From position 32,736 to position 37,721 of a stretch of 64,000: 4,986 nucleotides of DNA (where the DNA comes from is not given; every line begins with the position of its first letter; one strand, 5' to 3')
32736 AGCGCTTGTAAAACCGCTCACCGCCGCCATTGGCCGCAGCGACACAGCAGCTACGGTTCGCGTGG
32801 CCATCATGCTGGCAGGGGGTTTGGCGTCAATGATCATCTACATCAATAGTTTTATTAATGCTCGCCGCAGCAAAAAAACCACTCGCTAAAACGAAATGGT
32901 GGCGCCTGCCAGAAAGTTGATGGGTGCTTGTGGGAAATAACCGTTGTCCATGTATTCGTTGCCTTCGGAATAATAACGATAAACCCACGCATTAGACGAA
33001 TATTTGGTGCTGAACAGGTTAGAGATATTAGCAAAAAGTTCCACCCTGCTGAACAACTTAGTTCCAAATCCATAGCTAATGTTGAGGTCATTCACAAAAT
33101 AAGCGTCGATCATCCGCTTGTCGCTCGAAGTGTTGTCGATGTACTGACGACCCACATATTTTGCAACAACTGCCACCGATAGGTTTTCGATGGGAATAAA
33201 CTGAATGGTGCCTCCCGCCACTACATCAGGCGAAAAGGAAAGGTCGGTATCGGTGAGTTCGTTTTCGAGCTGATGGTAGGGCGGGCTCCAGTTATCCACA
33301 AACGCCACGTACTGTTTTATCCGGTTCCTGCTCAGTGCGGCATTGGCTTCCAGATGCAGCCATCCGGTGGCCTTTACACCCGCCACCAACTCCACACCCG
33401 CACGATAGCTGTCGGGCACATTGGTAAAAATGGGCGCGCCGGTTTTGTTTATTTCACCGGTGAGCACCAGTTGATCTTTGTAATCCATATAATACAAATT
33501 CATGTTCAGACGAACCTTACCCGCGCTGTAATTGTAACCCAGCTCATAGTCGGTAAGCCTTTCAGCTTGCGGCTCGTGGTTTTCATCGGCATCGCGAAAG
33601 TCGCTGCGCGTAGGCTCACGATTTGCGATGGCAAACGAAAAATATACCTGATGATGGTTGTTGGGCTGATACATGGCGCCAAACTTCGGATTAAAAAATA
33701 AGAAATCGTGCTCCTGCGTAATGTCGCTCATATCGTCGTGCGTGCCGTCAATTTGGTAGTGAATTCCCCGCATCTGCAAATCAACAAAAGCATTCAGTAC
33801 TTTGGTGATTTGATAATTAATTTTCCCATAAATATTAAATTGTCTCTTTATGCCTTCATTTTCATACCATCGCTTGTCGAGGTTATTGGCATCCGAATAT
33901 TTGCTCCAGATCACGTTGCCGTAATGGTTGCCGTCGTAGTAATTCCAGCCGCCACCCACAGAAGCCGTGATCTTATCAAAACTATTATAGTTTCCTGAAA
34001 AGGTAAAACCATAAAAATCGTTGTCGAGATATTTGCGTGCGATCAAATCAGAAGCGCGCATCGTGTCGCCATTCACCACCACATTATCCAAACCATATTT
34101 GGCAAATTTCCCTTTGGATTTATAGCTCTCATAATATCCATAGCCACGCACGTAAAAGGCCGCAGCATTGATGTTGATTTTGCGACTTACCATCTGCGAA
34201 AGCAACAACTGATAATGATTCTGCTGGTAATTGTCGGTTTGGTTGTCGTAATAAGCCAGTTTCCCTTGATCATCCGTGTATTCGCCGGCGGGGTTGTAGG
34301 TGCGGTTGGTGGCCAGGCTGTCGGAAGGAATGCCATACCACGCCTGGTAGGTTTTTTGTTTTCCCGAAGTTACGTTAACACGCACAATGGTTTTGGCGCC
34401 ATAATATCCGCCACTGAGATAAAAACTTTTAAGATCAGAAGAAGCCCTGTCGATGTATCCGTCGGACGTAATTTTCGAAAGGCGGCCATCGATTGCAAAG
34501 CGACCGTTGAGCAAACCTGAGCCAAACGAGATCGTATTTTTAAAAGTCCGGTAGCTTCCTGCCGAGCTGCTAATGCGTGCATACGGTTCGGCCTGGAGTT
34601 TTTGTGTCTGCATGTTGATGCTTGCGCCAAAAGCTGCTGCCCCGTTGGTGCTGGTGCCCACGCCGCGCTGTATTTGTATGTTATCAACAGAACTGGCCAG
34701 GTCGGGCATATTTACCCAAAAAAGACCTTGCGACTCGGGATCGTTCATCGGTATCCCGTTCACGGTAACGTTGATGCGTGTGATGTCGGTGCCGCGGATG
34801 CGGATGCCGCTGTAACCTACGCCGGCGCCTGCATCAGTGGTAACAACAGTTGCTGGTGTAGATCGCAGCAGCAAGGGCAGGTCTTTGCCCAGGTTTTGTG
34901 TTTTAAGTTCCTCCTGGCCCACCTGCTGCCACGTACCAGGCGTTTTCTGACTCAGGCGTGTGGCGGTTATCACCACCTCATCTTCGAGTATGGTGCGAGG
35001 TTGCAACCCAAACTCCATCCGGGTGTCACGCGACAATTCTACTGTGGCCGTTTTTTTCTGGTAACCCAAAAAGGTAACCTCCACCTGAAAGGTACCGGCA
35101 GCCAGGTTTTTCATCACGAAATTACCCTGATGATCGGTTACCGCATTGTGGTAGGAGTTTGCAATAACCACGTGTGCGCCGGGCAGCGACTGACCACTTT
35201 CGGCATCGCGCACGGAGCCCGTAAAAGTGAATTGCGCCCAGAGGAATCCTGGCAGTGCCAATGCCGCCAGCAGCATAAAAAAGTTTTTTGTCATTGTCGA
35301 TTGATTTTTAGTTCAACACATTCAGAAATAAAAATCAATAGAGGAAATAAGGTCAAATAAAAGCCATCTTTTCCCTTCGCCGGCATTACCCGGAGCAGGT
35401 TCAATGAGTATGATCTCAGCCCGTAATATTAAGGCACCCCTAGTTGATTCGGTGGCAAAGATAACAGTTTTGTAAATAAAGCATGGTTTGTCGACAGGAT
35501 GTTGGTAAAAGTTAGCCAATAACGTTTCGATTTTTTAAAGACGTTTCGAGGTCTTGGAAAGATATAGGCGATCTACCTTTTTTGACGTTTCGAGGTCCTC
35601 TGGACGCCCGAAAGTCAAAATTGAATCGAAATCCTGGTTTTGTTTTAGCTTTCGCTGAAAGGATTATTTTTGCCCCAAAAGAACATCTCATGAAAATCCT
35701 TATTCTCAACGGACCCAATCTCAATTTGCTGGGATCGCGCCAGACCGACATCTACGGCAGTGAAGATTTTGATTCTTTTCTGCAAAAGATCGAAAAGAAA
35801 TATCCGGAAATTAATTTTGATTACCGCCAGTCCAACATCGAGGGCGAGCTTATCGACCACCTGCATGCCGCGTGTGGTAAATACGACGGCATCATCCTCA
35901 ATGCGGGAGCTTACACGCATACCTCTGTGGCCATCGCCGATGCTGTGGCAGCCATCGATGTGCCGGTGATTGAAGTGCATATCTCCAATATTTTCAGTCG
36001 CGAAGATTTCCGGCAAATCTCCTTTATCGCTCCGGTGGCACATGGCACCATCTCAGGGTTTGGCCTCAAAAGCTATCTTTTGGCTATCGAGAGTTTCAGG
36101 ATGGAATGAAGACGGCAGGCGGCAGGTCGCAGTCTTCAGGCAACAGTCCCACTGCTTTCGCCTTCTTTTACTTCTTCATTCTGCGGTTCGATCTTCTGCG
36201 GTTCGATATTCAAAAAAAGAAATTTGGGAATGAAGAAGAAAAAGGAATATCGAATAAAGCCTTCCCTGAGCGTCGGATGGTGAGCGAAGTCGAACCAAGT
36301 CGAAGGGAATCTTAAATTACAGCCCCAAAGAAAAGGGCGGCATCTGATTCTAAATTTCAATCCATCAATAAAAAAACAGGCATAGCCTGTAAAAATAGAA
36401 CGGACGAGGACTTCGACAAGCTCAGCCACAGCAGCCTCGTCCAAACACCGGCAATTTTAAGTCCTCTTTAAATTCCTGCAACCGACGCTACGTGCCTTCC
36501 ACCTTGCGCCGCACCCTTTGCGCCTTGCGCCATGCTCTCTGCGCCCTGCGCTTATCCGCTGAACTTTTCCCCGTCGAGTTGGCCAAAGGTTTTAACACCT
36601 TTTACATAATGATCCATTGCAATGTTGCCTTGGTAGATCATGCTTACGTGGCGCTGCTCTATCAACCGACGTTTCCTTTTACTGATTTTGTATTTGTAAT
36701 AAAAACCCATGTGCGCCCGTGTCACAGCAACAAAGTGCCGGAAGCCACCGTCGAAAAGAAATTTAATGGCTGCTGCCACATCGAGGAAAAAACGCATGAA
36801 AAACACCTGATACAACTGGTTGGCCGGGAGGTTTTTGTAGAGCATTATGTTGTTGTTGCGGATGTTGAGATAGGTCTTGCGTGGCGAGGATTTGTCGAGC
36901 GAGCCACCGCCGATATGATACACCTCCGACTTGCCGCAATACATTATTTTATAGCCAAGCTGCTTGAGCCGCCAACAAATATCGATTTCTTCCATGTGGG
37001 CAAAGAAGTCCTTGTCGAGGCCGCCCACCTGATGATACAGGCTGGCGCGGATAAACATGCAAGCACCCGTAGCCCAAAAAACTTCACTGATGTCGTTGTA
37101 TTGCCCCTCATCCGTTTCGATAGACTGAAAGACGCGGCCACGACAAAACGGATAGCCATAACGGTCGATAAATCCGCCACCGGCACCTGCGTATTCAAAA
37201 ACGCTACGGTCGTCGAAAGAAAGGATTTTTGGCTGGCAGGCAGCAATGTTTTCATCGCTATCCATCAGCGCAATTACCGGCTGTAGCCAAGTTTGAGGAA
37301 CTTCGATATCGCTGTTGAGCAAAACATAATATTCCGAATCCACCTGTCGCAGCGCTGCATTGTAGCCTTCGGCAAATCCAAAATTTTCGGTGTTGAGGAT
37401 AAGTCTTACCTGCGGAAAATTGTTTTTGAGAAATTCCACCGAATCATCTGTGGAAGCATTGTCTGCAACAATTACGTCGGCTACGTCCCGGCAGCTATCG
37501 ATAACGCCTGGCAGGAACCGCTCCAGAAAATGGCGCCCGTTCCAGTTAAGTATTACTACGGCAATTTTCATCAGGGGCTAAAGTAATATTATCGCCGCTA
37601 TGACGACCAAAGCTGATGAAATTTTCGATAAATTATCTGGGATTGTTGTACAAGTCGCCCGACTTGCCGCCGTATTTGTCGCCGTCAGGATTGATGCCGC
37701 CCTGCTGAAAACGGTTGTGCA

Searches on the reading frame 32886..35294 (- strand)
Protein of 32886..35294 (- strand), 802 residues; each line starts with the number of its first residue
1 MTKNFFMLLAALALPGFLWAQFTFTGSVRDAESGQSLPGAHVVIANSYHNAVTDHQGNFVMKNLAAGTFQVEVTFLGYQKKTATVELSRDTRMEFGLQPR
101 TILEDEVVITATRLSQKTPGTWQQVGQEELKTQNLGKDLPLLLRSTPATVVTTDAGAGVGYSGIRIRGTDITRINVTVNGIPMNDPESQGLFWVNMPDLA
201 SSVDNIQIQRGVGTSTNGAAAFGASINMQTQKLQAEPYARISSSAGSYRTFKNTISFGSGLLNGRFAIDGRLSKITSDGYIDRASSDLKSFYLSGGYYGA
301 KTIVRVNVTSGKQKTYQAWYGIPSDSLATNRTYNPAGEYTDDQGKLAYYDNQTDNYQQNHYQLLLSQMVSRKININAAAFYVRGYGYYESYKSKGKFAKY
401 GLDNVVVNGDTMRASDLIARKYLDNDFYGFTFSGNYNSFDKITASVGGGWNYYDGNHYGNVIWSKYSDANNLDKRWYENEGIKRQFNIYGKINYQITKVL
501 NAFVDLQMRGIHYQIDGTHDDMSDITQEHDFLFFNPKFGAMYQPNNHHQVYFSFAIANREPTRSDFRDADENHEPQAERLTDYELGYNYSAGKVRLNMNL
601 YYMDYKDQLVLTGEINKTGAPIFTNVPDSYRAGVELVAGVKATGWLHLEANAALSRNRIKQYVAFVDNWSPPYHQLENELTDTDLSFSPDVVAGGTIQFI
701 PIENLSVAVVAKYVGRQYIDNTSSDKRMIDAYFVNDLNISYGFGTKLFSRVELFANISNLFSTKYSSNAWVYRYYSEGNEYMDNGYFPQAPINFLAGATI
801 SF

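Call 10: search_protein_families(library=pfam, proteins=[window:32886-35294:-], max_evalue=0.0001)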
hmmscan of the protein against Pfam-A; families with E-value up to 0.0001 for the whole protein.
window:32886-35294:- (802 aa): 5 families
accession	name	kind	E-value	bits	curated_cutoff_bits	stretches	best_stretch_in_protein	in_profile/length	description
PF00593.30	TonB_dep_Rec_b-barrel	-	1.7e-23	84.6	27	1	313-760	18-436/436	TonB dependent receptor-like, beta-barrel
PF13715.12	CarbopepD_reg_2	-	1.6e-17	63.7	32.2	1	25-109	2-88/88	CarboxypepD_reg-like domain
PF13620.12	CarboxypepD_reg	-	4.3e-15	56.3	32.3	1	24-97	2-81/82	Carboxypeptidase regulatory-like domain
PF07715.20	Plug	-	4.8e-11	43.5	23.9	1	116-224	3-106/107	TonB-dependent Receptor Plug Domain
PF12985.13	DUF3869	-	1.4e-06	28.8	24.5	1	20-87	4-68/85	Domain of unknown function (DUF3869)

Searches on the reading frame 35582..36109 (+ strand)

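Call 82: search_protein_families(library=ncbifam, proteins=[window:35582-36109:+], max_evalue=0.00001)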
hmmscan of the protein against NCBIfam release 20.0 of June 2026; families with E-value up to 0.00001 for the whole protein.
window:35582-36109:+ (175 aa): 5 families
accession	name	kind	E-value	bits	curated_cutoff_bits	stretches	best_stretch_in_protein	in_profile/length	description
NF003807.0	PRK05395.1-4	subfamily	1.3e-56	190.3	130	1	36-172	3-141/148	type II 3-dehydroquinate dehydratase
NF003805.0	PRK05395.1-2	subfamily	2.6e-55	186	146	1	37-171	2-138/147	type II 3-dehydroquinate dehydratase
NF003806.0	PRK05395.1-3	subfamily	8.1e-53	177.9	171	1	38-171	4-139/149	type II 3-dehydroquinate dehydratase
TIGR01088.1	aroQ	equivalog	1.4e-52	177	169.85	1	38-171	1-136/141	type II 3-dehydroquinate dehydratase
NF003804.0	PRK05395.1-1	subfamily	6.2e-46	155.8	195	1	36-171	4-142/151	type II 3-dehydroquinate dehydratase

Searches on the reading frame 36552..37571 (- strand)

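Call 10: search_protein_families(library=pfam, proteins=[window:36552-37571:-], max_evalue=0.0001)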
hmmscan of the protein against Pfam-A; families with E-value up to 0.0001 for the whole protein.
window:36552-37571:- (339 aa): 4 families
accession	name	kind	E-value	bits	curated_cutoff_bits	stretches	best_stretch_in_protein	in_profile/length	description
PF00535.33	Glycos_transf_2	-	3.6e-21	76.3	23.3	1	5-176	2-161/168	Glycosyl transferase family 2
PF13641.12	Glyco_tranf_2_3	-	5.4e-11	43.4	27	1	3-228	3-220/230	Glycosyltransferase like family 2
PF13632.12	Glyco_trans_2_3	-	7.3e-07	29.6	27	1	83-220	3-124/198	Glycosyl transferase family group 2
PF10111.15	Glyco_tranf_2_2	-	1.2e-05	25.4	27.3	1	30-204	29-201/276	Glycosyltransferase like family 2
